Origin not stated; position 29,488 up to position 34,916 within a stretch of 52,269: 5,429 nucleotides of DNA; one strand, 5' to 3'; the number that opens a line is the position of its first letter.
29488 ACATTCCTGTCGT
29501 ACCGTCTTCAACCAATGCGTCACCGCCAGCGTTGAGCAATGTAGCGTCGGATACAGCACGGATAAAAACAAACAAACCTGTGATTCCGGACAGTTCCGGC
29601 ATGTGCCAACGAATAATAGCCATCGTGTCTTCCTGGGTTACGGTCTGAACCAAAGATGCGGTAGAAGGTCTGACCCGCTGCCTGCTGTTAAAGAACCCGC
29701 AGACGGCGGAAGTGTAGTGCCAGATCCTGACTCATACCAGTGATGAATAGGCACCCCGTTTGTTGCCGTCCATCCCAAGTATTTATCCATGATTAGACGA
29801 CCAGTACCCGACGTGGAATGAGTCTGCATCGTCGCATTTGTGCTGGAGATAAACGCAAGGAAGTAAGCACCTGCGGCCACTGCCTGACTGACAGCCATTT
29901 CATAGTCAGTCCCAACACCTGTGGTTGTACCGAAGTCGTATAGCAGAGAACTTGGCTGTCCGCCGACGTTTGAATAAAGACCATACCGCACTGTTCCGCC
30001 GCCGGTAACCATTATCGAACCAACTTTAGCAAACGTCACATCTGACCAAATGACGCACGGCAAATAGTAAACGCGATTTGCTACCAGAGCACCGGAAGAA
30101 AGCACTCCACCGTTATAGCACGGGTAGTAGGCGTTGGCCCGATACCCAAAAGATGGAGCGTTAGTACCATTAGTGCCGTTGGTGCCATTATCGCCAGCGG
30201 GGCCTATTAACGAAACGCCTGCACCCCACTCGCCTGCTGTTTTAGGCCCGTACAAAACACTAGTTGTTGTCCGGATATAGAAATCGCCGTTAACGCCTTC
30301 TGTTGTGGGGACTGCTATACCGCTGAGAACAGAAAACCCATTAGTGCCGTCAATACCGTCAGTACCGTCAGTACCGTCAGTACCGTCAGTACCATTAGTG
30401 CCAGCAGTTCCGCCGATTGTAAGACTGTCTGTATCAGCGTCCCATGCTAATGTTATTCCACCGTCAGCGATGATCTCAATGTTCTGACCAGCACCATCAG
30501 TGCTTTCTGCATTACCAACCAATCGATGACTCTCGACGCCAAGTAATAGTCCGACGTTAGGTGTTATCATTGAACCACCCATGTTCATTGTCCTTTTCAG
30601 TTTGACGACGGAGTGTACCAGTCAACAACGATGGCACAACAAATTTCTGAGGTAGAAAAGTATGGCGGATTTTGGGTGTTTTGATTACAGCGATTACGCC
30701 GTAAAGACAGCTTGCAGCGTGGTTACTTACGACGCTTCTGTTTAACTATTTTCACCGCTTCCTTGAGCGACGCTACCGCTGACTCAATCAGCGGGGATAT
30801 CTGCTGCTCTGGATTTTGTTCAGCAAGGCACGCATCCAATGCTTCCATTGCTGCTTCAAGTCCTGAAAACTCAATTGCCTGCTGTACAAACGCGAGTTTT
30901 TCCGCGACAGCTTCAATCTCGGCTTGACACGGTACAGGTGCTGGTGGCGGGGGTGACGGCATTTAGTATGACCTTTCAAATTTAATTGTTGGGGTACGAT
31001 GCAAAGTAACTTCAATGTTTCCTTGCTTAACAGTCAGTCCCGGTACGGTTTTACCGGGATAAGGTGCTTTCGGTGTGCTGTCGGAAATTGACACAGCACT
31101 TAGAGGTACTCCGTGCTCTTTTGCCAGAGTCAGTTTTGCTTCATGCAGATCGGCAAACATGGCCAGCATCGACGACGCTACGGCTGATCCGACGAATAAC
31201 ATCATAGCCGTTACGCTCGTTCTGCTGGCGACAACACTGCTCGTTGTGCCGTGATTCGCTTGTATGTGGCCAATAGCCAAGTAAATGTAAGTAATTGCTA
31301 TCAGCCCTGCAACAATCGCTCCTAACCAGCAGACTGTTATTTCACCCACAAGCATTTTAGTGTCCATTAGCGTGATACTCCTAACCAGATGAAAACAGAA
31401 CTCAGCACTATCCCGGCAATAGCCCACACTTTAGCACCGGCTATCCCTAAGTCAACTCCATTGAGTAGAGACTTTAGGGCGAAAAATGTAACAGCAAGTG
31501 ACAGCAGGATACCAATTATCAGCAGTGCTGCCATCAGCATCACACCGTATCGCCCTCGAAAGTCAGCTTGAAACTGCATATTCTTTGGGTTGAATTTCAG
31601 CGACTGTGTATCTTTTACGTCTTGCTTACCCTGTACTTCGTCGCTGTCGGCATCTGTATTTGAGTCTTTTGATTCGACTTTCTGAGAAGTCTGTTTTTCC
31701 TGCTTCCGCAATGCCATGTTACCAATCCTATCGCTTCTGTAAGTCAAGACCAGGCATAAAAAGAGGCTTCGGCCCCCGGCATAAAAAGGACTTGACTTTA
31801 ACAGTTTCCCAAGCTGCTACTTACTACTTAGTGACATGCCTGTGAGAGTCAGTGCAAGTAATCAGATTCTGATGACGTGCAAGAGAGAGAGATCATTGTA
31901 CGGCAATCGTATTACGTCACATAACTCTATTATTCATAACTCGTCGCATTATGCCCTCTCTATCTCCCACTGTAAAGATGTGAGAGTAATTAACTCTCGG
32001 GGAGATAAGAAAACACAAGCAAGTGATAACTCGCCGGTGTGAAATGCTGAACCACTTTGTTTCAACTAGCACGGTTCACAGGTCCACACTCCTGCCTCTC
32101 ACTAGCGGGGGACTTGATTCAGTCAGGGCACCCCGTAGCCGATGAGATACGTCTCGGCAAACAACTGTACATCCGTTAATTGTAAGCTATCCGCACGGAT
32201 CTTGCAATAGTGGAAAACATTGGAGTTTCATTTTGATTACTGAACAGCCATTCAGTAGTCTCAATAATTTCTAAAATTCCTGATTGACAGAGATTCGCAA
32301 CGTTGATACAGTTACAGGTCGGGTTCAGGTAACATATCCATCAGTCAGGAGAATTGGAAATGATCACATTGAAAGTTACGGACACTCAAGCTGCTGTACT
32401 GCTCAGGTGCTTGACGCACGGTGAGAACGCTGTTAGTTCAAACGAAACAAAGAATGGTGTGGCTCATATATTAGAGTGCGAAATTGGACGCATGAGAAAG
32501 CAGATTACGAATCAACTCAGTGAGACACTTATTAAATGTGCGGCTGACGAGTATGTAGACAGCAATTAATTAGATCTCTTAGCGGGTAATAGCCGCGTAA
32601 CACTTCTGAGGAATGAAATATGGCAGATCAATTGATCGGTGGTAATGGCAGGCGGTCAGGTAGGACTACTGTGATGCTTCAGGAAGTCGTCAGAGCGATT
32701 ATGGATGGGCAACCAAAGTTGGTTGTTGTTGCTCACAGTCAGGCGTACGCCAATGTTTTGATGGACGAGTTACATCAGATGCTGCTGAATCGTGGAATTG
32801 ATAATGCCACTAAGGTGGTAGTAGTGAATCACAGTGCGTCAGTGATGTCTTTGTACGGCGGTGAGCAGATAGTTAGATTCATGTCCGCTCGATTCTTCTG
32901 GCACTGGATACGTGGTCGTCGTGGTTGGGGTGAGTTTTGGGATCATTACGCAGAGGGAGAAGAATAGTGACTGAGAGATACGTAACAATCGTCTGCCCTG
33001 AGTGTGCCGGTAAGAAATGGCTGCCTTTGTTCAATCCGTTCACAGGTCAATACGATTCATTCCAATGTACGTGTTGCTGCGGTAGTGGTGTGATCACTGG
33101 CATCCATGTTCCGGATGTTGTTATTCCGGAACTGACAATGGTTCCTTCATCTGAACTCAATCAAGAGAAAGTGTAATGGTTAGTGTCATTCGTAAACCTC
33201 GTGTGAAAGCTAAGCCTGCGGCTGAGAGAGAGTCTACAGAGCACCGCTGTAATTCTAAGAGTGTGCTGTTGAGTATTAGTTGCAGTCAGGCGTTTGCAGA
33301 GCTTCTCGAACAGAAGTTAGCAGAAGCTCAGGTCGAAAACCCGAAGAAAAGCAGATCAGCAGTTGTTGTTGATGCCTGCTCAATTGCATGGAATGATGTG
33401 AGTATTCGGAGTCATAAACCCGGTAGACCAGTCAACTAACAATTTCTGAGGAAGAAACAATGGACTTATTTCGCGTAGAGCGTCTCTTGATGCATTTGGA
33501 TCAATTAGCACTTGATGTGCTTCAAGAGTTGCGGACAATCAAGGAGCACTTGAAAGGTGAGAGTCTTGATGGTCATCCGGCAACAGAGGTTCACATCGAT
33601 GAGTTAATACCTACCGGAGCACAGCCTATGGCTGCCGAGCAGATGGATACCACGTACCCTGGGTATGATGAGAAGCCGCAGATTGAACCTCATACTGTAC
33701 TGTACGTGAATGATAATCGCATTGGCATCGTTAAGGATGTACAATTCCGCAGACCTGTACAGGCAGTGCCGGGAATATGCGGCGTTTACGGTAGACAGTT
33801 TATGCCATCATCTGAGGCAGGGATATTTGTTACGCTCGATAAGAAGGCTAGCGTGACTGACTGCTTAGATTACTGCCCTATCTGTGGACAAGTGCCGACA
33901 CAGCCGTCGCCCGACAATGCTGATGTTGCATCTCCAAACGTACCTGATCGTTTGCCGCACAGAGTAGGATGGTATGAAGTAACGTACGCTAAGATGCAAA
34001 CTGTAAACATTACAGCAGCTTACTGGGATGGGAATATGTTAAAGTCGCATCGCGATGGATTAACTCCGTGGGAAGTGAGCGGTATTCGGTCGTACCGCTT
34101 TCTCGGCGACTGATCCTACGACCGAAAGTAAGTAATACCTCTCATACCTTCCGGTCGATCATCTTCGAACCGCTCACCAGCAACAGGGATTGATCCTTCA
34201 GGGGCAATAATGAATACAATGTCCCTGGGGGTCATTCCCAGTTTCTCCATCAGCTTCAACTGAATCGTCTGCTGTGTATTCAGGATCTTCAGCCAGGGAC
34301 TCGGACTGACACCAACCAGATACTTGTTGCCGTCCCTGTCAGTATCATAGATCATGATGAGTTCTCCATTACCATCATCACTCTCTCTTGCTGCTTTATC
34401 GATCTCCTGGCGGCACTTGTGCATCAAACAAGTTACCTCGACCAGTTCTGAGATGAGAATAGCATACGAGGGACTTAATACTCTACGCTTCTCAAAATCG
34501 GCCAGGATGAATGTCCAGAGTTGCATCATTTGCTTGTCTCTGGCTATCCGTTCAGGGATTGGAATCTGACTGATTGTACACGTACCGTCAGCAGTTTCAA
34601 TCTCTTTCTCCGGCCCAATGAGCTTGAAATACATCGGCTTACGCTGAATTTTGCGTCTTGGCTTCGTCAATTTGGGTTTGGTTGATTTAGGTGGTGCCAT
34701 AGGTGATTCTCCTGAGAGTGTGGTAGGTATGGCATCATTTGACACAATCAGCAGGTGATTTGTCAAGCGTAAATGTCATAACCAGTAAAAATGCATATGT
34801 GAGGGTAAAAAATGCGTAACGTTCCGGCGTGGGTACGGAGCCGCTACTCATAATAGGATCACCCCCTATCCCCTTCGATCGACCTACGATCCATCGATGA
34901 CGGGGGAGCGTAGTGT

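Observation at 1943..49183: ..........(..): a strand-fixed intergenic motif with 11 exact copies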

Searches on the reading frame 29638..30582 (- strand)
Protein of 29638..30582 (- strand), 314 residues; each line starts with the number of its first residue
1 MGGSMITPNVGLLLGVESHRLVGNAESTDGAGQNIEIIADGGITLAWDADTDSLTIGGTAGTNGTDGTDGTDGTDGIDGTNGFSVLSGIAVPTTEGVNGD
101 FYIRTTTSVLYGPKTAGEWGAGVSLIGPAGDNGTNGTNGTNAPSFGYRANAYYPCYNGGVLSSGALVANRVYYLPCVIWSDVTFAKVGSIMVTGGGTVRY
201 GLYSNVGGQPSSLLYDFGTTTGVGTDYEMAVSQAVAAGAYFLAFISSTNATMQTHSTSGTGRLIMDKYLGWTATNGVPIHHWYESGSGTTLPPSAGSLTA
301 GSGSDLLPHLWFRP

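Call 38: search_protein_families(library=phrogs, proteins=[window:29638-30582:-], max_evalue=0.001)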
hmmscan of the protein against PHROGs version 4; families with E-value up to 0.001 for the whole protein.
window:29638-30582:- (314 aa): 1 family
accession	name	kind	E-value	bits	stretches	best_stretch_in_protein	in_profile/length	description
phrog_1806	-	tail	0.00095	19.5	1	54-141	135-223/276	collagen like minor tail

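Call 39: search_protein_families(library=pfam, proteins=[window:29638-30582:-], max_evalue=0.01)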
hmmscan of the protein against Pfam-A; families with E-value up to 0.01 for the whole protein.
window:29638-30582:- (314 aa): 1 family
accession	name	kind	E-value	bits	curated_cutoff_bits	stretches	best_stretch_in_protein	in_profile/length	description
PF01391.23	Collagen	-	0.0052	17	27.2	0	59-82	23-46/60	Collagen triple helix repeat (20 copies)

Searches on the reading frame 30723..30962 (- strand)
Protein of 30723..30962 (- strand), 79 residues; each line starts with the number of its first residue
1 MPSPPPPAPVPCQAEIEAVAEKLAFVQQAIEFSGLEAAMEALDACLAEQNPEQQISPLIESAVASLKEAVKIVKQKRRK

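Call 61: search_protein_families(library=pfam, proteins=[window:30723-30962:-], max_evalue=0.05)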
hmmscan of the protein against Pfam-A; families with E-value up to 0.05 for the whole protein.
window:30723-30962:- (79 aa): 0 families

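Call 82: search_protein_families(library=phrogs, proteins=[window:30723-30962:-], max_evalue=0.01)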
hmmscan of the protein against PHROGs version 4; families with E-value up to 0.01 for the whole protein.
window:30723-30962:- (79 aa): 0 families

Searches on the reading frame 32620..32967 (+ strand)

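Call 61: search_protein_families(library=pfam, proteins=[window:32620-32967:+], max_evalue=0.05)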
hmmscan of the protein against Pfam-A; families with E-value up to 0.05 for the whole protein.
window:32620-32967:+ (115 aa): 1 family
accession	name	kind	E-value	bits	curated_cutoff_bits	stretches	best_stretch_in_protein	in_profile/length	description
PF20014.4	GAP1-M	-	0.0077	16.9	24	1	12-55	8-51/101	GTPase-associated protein 1, middle domain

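Call 82: search_protein_families(library=phrogs, proteins=[window:32620-32967:+], max_evalue=0.01)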
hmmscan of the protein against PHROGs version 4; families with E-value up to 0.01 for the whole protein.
window:32620-32967:+ (115 aa): 1 family
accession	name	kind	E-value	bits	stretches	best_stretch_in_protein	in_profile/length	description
phrog_5437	-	unknown function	0.00058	21.1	1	10-62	18-71/115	-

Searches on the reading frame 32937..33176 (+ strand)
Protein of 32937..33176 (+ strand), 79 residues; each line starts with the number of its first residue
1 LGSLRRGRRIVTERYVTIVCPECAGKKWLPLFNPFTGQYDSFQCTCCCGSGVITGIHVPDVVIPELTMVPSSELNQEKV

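Call 61: search_protein_families(library=pfam, proteins=[window:32937-33176:+], max_evalue=0.05)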
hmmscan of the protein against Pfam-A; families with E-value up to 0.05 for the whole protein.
window:32937-33176:+ (79 aa): 2 families
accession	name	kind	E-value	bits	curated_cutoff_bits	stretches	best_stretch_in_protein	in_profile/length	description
PF25206.1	DUF7836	-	0.0015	18.7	26.7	1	12-48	2-37/59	Domain of unknown function (DUF7836)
PF15777.11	Anti-TRAP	-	0.0026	18.2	32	1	8-30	21-43/59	Tryptophan RNA-binding attenuator protein inhibitory protein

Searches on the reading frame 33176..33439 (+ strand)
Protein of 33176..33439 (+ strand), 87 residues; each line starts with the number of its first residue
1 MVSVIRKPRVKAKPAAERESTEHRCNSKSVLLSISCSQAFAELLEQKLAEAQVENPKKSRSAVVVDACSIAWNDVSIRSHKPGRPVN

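Call 61: search_protein_families(library=pfam, proteins=[window:33176-33439:+], max_evalue=0.05)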
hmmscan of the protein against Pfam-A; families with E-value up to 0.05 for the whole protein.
window:33176-33439:+ (87 aa): 1 family
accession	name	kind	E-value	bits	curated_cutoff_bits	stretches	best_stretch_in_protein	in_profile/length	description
PF08740.16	BCS1_N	-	0.0091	16.4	28.1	1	21-79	112-175/182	BCS1 N terminal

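Call 82: search_protein_families(library=phrogs, proteins=[window:33176-33439:+], max_evalue=0.01)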
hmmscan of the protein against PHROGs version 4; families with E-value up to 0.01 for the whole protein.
window:33176-33439:+ (87 aa): 0 families

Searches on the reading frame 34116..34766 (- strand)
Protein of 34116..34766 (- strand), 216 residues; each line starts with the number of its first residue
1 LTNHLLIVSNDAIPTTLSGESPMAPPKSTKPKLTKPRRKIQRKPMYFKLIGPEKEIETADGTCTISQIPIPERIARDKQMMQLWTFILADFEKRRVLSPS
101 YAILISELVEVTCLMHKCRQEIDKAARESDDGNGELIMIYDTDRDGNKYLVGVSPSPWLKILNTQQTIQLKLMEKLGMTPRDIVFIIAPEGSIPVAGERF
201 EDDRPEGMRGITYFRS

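Call 13: search_protein_families(library=pfam, proteins=[window:34116-34766:-], max_evalue=0.01)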
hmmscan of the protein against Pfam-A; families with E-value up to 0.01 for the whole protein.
window:34116-34766:- (216 aa): 1 family
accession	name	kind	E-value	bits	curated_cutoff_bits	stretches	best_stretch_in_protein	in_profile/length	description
PF05119.17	Terminase_4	-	3.2e-05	24.7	24.7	1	83-182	4-87/98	Phage terminase, small subunit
